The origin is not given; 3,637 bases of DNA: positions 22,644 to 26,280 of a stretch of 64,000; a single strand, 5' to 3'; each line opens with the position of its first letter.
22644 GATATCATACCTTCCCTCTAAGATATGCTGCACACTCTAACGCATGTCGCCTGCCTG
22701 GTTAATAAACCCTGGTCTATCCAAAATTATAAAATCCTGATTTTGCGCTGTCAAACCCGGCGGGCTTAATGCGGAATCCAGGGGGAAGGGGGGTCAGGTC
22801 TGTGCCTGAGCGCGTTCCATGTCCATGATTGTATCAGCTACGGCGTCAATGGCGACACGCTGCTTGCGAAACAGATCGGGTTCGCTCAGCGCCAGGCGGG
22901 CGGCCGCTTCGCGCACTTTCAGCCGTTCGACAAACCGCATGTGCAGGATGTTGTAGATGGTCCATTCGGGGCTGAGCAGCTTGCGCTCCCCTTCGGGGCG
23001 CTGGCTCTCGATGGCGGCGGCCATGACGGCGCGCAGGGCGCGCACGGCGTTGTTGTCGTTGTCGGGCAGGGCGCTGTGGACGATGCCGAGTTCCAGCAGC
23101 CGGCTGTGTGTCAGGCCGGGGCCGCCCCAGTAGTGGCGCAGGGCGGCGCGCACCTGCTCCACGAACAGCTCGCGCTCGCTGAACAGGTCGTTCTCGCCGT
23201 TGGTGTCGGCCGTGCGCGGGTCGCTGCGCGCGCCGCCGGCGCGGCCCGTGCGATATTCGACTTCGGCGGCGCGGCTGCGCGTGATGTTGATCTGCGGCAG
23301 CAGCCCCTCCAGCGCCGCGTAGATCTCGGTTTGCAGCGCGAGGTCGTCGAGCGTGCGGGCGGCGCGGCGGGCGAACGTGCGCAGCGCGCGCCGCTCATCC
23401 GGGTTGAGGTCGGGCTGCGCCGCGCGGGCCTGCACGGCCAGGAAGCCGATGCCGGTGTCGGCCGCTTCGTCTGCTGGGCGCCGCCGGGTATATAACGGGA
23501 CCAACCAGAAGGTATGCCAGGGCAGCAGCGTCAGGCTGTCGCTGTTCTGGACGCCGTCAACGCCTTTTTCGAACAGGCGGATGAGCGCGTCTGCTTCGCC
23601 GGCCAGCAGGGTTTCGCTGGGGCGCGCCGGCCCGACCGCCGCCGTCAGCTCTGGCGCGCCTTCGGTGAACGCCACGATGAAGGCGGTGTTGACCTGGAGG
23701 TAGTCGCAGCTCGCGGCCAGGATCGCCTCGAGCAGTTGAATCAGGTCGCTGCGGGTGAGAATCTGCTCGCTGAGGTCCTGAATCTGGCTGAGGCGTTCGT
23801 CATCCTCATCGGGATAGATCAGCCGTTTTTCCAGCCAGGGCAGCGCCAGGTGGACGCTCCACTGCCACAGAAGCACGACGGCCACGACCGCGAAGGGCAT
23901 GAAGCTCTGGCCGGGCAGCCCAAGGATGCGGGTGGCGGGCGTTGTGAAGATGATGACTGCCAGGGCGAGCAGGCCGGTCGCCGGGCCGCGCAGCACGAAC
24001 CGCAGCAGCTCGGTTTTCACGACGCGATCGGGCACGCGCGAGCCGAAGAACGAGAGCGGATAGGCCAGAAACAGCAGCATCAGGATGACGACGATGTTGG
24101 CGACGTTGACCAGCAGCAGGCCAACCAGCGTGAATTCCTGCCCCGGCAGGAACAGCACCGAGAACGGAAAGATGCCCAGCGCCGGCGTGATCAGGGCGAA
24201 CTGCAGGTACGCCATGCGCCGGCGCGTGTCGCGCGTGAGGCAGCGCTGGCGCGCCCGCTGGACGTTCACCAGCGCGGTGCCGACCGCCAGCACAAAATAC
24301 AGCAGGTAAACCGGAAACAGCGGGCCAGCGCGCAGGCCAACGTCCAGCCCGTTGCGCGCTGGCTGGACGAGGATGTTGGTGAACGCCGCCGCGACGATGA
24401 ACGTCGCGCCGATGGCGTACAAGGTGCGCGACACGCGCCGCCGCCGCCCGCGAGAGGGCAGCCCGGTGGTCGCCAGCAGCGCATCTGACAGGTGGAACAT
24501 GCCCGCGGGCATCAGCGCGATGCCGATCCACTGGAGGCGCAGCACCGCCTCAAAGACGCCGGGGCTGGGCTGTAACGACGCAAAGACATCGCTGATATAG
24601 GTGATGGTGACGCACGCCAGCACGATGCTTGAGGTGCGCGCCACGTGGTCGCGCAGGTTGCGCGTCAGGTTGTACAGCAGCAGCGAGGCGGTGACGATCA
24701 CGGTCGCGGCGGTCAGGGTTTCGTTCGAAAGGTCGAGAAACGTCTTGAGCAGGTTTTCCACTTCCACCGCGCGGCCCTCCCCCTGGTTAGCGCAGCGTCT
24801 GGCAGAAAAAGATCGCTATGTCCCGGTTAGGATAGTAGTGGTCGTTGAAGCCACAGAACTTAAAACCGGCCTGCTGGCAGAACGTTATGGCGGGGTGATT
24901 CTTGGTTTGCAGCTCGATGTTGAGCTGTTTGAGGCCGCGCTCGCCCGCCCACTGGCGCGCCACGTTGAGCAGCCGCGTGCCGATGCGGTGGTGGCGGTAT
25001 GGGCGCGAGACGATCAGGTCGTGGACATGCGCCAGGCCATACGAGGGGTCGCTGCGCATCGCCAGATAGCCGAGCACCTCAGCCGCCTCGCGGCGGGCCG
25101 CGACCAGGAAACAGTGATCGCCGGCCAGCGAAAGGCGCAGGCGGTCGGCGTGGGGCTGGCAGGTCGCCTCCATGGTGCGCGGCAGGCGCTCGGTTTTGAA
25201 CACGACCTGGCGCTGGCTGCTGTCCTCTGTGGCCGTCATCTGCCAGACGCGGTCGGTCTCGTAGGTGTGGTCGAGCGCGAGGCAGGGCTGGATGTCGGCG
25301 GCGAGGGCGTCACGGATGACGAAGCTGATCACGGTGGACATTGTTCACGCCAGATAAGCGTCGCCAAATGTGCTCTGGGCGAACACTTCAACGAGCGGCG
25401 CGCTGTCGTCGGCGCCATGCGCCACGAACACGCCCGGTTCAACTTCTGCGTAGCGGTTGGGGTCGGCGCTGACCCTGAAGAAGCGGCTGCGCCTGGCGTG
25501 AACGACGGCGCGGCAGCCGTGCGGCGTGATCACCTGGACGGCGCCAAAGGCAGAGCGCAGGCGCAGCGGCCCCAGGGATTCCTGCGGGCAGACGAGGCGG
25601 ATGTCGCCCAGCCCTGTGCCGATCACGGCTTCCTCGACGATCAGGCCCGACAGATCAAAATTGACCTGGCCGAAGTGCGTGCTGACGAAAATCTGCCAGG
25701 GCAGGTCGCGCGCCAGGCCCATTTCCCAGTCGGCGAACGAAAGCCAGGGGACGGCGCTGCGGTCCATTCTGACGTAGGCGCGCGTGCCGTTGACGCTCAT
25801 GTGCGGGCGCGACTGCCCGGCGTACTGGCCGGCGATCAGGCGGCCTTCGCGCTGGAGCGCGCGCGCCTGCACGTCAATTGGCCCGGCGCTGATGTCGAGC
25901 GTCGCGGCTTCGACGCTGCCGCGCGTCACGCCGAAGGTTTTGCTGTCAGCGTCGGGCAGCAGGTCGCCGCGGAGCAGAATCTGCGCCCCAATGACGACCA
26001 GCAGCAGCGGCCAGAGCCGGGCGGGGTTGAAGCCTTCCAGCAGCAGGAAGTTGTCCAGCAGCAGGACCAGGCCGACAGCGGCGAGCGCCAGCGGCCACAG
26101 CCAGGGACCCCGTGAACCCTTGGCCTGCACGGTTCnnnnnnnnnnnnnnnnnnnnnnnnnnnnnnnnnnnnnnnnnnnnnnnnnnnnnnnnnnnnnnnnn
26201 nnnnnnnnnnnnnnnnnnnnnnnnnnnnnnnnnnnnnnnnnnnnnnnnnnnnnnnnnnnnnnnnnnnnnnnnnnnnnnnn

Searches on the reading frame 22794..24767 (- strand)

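Call 10: search_protein_families(library=pfam, proteins=[window:22794-24767:-], max_evalue=0.001)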
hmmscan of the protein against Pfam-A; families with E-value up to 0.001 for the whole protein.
window:22794-24767:- (657 aa): 2 families
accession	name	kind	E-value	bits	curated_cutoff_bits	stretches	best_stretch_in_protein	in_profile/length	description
PF16927.11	HisKA_7TM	-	1.7e-06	28.5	28.6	1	20-229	3-215/224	N-terminal 7TM region of histidine kinase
PF13492.12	GAF_3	-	0.00011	23.1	27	1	344-473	4-127/129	GAF domain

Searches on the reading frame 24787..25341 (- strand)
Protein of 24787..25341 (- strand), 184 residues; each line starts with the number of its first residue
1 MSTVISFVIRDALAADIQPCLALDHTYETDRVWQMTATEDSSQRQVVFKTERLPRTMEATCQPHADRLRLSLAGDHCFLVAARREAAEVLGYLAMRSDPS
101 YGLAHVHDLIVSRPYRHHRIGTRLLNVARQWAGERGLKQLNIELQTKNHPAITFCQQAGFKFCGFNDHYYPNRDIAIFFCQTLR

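Call 10: search_protein_families(library=pfam, proteins=[window:24787-25341:-], max_evalue=0.001)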
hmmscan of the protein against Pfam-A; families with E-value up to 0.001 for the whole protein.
window:24787-25341:- (184 aa): 4 families
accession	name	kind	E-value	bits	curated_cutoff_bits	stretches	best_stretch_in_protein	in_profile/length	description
PF00583.31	Acetyltransf_1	-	8e-15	55.6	20.7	1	70-160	25-116/116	Acetyltransferase (GNAT) family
PF13508.13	Acetyltransf_7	-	3.7e-10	40.5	27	1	75-161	2-83/84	Acetyltransferase (GNAT) domain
PF13673.13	Acetyltransf_10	-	7.1e-08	32.9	23.6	1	69-164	23-111/128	Acetyltransferase (GNAT) domain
PF13420.13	Acetyltransf_4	-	0.00086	19.8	24.3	1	85-169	56-143/155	Acetyltransferase (GNAT) domain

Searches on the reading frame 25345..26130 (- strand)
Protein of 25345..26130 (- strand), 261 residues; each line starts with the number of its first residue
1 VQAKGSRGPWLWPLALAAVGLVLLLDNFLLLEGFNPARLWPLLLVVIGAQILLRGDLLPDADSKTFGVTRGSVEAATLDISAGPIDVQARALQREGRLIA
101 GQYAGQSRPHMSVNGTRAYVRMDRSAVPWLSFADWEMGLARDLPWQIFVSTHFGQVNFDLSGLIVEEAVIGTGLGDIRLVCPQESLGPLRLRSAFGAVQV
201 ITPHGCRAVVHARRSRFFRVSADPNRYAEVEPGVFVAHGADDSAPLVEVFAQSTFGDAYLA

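Call 10: search_protein_families(library=pfam, proteins=[window:25345-26130:-], max_evalue=0.001)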
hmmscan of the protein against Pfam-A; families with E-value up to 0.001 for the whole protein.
window:25345-26130:- (261 aa): 2 families
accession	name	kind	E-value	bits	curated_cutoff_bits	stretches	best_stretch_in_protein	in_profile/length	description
PF22570.1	LiaF-TM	-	2.6e-06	28.6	27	1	11-55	1-45/98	LiaF transmembrane domain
PF18917.5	LiaI-LiaF-like_TM1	-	2.7e-06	27.8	27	1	10-52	1-42/42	LiaI-LiaF-like transmembrane region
